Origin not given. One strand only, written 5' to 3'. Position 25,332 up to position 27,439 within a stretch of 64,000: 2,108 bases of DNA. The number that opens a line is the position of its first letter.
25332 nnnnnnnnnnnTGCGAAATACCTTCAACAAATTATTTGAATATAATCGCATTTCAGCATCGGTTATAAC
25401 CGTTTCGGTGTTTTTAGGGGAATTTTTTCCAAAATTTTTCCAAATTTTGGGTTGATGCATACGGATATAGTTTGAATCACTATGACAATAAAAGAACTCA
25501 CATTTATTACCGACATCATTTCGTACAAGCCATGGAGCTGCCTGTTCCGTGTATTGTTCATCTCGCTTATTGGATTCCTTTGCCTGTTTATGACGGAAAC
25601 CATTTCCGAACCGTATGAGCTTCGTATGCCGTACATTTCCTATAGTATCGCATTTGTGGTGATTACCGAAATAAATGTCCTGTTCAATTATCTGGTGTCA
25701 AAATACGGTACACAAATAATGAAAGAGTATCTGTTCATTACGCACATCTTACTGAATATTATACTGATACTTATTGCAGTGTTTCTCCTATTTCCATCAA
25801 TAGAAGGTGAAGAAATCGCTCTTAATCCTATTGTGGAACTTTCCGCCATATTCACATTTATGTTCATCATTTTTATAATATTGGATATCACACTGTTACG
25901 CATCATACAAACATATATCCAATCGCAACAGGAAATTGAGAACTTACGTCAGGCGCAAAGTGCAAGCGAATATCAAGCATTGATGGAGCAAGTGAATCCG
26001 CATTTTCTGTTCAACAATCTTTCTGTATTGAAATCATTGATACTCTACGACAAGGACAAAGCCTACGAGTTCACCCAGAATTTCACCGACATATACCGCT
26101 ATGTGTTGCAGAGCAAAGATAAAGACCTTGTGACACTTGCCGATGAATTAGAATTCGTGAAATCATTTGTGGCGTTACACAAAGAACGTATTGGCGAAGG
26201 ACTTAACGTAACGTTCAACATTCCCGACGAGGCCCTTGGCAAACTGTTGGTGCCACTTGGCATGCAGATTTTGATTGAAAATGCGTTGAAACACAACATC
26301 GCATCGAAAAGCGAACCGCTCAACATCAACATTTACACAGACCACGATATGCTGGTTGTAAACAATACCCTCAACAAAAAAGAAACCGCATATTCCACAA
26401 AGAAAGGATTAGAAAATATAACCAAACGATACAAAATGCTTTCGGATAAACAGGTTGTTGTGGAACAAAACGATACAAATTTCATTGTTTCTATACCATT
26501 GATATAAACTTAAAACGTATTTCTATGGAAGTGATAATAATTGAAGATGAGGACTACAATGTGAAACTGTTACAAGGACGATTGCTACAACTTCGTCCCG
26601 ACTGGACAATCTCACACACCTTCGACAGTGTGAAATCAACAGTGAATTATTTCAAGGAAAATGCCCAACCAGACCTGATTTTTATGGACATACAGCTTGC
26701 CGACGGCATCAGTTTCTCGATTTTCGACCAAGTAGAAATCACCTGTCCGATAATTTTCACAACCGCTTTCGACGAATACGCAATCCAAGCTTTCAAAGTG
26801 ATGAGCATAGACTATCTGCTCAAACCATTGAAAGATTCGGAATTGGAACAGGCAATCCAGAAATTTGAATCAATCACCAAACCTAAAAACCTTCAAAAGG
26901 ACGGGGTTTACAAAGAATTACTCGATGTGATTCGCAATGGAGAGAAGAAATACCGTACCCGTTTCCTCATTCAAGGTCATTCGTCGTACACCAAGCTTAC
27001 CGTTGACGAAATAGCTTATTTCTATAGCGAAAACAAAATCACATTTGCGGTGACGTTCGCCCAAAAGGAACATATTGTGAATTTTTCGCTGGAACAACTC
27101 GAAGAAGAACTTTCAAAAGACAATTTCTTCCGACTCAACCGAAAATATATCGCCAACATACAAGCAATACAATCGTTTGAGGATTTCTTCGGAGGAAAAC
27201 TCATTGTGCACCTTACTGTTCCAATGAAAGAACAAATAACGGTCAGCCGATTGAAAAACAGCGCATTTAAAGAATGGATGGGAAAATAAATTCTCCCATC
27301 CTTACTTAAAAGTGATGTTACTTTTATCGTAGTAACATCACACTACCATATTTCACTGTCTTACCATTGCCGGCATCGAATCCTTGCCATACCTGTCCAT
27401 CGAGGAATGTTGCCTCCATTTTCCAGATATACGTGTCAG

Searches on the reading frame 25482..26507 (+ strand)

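Call 45: search_protein_families(library=pfam, proteins=[window:25482-26507:+], max_evalue=0.0001)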
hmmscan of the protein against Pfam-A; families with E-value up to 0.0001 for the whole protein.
window:25482-26507:+ (341 aa): 1 family
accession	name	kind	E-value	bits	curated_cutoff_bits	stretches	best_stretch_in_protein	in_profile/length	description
PF06580.19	His_kinase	-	3.4e-22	78.9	25.2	1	163-239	2-79/81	Histidine kinase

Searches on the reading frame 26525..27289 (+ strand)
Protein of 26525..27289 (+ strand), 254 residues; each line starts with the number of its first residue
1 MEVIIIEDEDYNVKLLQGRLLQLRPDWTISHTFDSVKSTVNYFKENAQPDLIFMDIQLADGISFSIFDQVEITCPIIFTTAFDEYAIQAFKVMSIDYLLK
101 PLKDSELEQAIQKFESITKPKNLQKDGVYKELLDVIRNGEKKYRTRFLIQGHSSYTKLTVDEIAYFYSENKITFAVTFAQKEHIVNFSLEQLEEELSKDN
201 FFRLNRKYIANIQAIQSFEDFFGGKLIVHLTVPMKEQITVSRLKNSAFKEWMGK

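Call 45: search_protein_families(library=pfam, proteins=[window:26525-27289:+], max_evalue=0.0001)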
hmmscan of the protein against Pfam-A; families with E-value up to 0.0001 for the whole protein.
window:26525-27289:+ (254 aa): 2 families
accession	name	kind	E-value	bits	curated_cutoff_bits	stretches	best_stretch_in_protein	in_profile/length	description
PF04397.21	LytTR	-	1e-19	71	22.6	1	155-252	3-97/98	LytTr DNA-binding domain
PF00072.30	Response_reg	-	2.9e-12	47.2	30.2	1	3-112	1-111/111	Response regulator receiver domain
